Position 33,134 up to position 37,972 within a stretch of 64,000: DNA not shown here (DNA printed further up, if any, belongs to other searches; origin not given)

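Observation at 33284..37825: Single-polypeptide fusion of a sulfatase with a PVC-type dehydrogenase / HEAT / cytochrome c module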

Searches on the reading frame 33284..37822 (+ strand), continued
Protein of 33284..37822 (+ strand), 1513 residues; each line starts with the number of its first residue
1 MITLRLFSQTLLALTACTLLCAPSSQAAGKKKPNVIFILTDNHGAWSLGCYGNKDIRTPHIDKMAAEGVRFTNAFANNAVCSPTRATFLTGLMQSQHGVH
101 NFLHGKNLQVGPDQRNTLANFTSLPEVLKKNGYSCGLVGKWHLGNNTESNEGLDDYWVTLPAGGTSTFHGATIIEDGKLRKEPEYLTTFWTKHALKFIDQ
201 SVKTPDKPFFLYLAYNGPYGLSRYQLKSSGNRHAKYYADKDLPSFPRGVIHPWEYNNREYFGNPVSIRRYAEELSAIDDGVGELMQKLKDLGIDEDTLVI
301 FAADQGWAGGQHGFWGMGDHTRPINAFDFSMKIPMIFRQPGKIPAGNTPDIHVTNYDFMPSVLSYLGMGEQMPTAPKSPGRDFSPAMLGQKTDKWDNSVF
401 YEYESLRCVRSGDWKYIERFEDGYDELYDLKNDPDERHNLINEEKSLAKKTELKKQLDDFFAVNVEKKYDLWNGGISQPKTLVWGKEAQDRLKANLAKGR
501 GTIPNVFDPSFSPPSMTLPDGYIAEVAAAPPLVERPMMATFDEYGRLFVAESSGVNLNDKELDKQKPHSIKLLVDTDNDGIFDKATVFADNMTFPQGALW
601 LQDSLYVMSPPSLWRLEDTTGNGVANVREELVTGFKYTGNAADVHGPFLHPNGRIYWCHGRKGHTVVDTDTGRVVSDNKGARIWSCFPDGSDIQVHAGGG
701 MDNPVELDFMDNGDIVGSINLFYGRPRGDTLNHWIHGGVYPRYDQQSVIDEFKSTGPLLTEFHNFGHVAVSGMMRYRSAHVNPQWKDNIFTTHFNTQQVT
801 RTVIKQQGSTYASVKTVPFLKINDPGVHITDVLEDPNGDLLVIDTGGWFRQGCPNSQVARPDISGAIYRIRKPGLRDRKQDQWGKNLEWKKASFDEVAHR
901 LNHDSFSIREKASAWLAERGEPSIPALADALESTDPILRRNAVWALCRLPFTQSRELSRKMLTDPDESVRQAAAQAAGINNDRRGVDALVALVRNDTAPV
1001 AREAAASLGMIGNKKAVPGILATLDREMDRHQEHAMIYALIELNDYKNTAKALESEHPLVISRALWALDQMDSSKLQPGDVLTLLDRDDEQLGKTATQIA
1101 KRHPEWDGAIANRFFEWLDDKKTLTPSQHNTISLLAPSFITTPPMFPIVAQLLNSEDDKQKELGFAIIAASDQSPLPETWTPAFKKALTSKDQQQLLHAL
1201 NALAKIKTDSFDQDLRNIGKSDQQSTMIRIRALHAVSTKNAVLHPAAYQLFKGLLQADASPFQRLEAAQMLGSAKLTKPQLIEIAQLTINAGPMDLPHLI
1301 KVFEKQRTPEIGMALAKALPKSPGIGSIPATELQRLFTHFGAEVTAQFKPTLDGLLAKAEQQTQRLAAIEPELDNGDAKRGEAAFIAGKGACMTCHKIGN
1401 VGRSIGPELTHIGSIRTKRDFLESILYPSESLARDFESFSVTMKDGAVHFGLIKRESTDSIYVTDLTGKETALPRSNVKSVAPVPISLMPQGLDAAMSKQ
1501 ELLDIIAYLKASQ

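Call 9: search_solved_structures(query=window:33284-37822:+, max_evalue=0.01, show_alignments=2)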
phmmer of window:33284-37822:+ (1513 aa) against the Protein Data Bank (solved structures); distinct sequences matched with E-value up to 0.01: 106 (the best 60 are shown).
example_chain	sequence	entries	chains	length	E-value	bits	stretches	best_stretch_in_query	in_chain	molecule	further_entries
7stt_A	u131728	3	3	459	4.1e-47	163.5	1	29-466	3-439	N-acetylgalactosamine-6-sulfatase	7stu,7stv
7an1_AAA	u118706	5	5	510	1.3e-45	158.5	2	29-157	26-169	Arylsulfatase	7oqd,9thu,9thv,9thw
9fo1_A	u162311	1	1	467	6.1e-43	149.7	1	32-454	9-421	k-carrageenan sulfatase S1_16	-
5g2v_A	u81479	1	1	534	1.8e-41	144.9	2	28-218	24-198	N-ACETYLGLUCOSAMINE-6-SULFATASE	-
6prm_A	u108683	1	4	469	5.9e-39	136.5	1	31-444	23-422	exo-4S-kappa carrageenan S1 sulfatase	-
7ebp_A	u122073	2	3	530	8.7e-39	135.9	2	26-220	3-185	Sulfatase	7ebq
9s8y_A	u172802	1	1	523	1.6e-38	135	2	31-220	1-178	Sulfatase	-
7p24_AAA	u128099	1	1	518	7.6e-38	132.8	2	24-216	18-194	Mucin-desulfating sulfatase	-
6ust_A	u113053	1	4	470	9.3e-38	132.5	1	32-449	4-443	N-acetylgalactosamine 6-sulfate sulfatase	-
6psm_A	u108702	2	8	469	1.6e-37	131.8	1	31-444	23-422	exo-4S-kappa carrageenan S1 sulfatase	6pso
2qzu_A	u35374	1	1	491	3.6e-36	127.3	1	24-449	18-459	Putative sulfatase yidJ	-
6bia_A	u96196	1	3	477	5.1e-35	123.5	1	24-457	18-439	Sulfatase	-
9s03_A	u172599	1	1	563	2.2e-34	121.3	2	14-219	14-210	Putative sulfatase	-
7all_AAA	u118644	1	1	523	1.1e-33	119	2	24-219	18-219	Arylsulfatase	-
6hr5_A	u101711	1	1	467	1.3e-32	115.4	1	24-466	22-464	Alpha-L-rhamnosidase/sulfatase (GH78)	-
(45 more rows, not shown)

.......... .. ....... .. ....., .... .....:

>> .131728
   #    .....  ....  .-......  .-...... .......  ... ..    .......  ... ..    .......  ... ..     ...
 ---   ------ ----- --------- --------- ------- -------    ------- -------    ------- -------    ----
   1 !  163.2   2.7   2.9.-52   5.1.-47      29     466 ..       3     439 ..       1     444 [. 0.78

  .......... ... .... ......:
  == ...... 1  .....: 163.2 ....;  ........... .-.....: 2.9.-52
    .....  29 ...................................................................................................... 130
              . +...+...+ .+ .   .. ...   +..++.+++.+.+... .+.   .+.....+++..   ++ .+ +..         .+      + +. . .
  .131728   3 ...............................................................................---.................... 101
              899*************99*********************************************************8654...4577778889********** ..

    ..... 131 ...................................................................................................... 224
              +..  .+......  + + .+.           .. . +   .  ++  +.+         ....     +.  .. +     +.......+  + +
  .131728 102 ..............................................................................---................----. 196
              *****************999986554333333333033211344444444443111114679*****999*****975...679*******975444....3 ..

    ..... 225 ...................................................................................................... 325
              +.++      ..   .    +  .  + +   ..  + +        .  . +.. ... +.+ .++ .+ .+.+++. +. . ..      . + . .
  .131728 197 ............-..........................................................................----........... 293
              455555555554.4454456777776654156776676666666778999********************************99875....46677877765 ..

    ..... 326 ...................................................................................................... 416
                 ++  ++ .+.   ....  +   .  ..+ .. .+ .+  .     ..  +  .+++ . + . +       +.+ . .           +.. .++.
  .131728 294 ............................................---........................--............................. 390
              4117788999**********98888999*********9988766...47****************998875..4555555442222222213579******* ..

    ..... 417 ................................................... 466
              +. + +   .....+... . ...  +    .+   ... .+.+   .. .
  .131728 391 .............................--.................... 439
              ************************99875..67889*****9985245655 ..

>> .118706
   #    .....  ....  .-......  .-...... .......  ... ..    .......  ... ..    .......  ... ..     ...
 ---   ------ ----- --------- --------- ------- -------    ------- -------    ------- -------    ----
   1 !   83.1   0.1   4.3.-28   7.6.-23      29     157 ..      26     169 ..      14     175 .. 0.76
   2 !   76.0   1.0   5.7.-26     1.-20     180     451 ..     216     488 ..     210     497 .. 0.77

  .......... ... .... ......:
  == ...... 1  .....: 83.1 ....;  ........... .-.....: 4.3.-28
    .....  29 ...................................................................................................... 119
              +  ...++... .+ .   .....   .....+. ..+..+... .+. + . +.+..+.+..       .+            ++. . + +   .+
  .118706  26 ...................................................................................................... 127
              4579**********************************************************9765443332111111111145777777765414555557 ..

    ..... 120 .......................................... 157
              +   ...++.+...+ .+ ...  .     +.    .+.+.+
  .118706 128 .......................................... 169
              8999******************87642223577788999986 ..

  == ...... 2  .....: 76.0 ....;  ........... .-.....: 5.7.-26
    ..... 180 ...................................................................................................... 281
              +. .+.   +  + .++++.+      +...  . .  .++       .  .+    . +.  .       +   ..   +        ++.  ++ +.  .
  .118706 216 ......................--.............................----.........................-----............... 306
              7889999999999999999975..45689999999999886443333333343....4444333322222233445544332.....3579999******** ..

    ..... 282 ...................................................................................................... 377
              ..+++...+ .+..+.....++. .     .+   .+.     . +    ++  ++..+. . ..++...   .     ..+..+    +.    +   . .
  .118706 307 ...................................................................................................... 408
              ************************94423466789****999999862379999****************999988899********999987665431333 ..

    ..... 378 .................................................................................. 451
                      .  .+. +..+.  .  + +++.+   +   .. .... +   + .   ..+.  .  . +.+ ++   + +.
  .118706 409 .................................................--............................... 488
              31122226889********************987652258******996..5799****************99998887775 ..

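Call 24: find_encoding_contigs(protein=window:33284-37822:+, flank=10000, max_places=4)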
Protein window:33284-37822:+ (1513 aa): no gene with exactly this product is on record in the collection.

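Call 25: find_encoding_contigs(protein=P0002, flank=8000, max_places=2)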
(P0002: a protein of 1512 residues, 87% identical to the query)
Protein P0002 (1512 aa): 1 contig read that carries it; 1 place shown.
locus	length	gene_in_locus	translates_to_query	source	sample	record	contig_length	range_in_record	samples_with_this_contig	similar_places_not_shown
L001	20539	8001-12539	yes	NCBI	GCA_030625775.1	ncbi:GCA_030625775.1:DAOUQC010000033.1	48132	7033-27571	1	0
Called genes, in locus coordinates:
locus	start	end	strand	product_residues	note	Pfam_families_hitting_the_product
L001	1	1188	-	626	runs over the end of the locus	PF00270:DEAD, PF04851:ResIII (weak), PF00271:Helicase_C, PF25399:DeaD_dimer, PF03880:DbpA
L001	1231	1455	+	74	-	-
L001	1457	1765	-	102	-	PF19897:DUF6370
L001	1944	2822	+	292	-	-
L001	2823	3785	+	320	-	PF00135:COesterase, PF20434:BD-FAE, PF07859:Abhydrolase_3, PF12697:Abhydrolase_6 (weak), PF00326:Peptidase_S9 (weak)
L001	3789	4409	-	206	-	PF02589:LUD_dom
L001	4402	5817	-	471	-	PF02589:LUD_dom, PF13187:Fer4_9 (faint), PF13484:Fer4_16 (faint), PF00037:Fer4 (faint), PF12798:Fer4_3 (faint), PF12837:Fer4_6 (faint), PF13183:Fer4_8, PF11870:LutB_C (weak), +2 more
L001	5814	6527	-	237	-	PF02754:CCG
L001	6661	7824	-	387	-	PF07787:TMEM43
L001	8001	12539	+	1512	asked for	PF00884:Sulfatase, PF01663:Phosphodiest (weak), PF16347:SGSH_C, PF23500:DUF7133, PF02985:HEAT (faint), PF13646:HEAT_2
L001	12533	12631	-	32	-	-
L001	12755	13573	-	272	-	PF02811:PHP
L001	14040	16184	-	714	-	PF06452:CBM9_1 (weak), PF19313:DUF5916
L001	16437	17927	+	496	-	PF00890:FAD_binding_2, PF01266:DAO, PF12831:FAD_oxidored (weak), PF16901:DAO_C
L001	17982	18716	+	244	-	PF00528:BPD_transp_1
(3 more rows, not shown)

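Call 26: find_encoding_contigs(protein=P0010, flank=8000, max_places=2)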
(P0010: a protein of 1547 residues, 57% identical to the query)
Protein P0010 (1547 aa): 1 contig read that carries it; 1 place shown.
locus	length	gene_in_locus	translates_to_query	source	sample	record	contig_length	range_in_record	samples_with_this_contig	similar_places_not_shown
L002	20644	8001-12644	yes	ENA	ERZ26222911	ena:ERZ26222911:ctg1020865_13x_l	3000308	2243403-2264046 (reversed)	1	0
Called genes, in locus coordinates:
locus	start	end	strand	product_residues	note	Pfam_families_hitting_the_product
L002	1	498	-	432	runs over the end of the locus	PF07394:DUF1501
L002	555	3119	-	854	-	PF07635:PSCyt1, PF07583:PSCyt2, PF07587:PSD1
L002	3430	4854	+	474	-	PF00884:Sulfatase, PF01663:Phosphodiest (weak), PF16347:SGSH_C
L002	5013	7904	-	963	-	PF23500:DUF7133, PF00034:Cytochrom_C (faint)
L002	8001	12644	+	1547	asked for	PF00884:Sulfatase, PF01663:Phosphodiest (weak), PF16347:SGSH_C, PF23500:DUF7133, PF02985:HEAT (faint), PF13646:HEAT_2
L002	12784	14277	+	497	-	PF00884:Sulfatase, PF16347:SGSH_C (weak)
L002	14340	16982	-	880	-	PF00034:Cytochrom_C (faint)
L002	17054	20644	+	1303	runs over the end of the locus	PF01839:FG-GAP (faint), PF13517:FG-GAP_3, PF07593:UnbV_ASPIC, PF13517:FG-GAP_3, PF07593:UnbV_ASPIC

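Call 27: find_encoding_contigs(protein=P0040, flank=8000, max_places=2)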
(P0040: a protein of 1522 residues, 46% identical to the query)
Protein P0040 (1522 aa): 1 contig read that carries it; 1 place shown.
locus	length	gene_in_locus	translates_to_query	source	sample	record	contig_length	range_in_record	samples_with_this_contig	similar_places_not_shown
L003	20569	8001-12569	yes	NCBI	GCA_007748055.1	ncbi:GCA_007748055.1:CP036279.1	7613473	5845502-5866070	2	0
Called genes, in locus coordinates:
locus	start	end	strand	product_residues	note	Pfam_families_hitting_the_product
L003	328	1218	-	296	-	-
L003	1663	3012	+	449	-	PF07394:DUF1501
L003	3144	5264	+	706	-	PF04151:PPC (weak)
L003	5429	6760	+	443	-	PF03446:NAD_binding_2, PF03721:UDPG_MGDP_dh_N, PF00984:UDPG_MGDP_dh, PF03720:UDPG_MGDP_dh_C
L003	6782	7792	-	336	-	PF00106:adh_short (faint), PF01073:3Beta_HSD, PF01370:Epimerase, PF02719:Polysacc_synt_2, PF04321:RmlD_sub_bind, PF07993:NAD_binding_4 (faint), PF13460:NAD_binding_10 (weak), PF16363:GDP_Man_Dehyd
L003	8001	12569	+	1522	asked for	PF00884:Sulfatase, PF01663:Phosphodiest, PF16347:SGSH_C, PF23500:DUF7133, PF13646:HEAT_2 (weak), PF00034:Cytochrom_C (faint)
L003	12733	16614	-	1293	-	PF00069:Pkinase, PF07714:PK_Tyr_Ser-Thr, PF00069:Pkinase, PF24805:EIF3I, PF24814:WD40_Prp19, PF25173:Beta-prop_WDR3_1st, PF25174:Beta-prop_THOC3, PF25175:Beta-prop_WDR5, +64 more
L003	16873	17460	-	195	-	PF04542:Sigma70_r2 (weak)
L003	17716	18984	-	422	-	PF05448:AXE1, PF01738:DLH, PF00326:Peptidase_S9 (weak), PF10142:PhoPQ_related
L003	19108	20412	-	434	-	PF01566:Nramp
